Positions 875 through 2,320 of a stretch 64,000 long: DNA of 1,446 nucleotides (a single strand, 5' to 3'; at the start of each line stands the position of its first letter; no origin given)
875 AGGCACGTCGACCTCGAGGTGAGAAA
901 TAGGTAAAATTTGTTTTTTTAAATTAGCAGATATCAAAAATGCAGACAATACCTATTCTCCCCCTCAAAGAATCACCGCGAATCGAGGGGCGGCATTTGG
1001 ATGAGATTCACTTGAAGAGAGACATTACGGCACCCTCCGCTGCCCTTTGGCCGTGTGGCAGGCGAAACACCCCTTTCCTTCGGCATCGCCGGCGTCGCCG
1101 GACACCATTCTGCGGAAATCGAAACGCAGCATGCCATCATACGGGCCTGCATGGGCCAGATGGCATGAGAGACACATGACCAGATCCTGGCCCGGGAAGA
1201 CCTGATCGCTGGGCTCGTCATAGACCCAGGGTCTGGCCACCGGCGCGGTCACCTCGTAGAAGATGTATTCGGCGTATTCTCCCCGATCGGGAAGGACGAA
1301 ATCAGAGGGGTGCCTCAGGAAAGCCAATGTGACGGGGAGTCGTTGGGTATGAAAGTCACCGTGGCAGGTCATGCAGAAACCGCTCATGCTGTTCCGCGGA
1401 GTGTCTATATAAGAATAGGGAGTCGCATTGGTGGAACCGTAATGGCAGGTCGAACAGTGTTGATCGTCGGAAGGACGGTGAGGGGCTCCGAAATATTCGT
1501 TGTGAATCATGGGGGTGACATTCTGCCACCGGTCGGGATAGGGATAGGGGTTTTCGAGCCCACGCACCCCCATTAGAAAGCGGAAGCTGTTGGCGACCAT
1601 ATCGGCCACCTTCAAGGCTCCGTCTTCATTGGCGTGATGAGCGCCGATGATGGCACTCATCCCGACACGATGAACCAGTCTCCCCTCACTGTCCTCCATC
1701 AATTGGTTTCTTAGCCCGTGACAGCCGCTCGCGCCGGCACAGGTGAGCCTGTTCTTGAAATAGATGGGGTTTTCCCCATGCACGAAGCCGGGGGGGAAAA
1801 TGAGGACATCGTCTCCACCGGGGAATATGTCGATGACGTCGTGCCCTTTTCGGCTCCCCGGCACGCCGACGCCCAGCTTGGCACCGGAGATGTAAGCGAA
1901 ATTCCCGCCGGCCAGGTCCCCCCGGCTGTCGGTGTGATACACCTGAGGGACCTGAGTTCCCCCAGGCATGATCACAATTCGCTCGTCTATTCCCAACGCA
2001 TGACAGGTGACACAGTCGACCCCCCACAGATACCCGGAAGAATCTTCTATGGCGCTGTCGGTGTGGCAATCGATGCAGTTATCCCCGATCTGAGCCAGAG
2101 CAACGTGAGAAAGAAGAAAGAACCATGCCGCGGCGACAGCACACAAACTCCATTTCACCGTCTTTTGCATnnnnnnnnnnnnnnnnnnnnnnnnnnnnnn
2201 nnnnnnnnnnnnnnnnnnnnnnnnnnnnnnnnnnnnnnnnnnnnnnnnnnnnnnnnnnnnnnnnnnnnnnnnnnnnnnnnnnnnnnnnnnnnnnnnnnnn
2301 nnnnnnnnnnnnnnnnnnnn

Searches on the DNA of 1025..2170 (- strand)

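Call 99: search_rna_families(sources=[L090, L091, L082, L085, L084, L003, L004, L005], threshold=gathering)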
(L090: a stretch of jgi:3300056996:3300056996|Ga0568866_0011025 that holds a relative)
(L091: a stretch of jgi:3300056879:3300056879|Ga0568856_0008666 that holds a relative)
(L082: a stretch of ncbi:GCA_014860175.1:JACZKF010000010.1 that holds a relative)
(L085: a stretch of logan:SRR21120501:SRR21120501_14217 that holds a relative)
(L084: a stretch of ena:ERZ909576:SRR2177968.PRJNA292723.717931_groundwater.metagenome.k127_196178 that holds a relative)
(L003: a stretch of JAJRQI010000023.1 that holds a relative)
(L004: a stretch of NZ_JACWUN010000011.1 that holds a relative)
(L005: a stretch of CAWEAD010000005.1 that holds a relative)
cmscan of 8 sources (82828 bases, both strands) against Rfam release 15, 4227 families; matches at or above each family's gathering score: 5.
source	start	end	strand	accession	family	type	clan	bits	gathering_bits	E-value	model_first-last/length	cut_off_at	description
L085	2394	2471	+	RF03167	c-di-GMP-I-GGC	Cis-reg; riboswitch;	CL00126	76.1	59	3.7e-16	1-80/80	no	c-di-GMP-I-GGC riboswitch aptamer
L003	2644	2717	+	RF00005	tRNA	Gene; tRNA;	CL00001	71.4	29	1.6e-13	1-71/71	no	tRNA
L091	5920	5997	+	RF03167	c-di-GMP-I-GGC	Cis-reg; riboswitch;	CL00126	68.1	59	7.1e-14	1-80/80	no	c-di-GMP-I-GGC riboswitch aptamer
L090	2044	2121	+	RF03167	c-di-GMP-I-GGC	Cis-reg; riboswitch;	CL00126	62.5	59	2.9e-12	1-80/80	no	c-di-GMP-I-GGC riboswitch aptamer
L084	1272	1345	+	RF00005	tRNA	Gene; tRNA;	CL00001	62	29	6.5e-11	1-71/71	no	tRNA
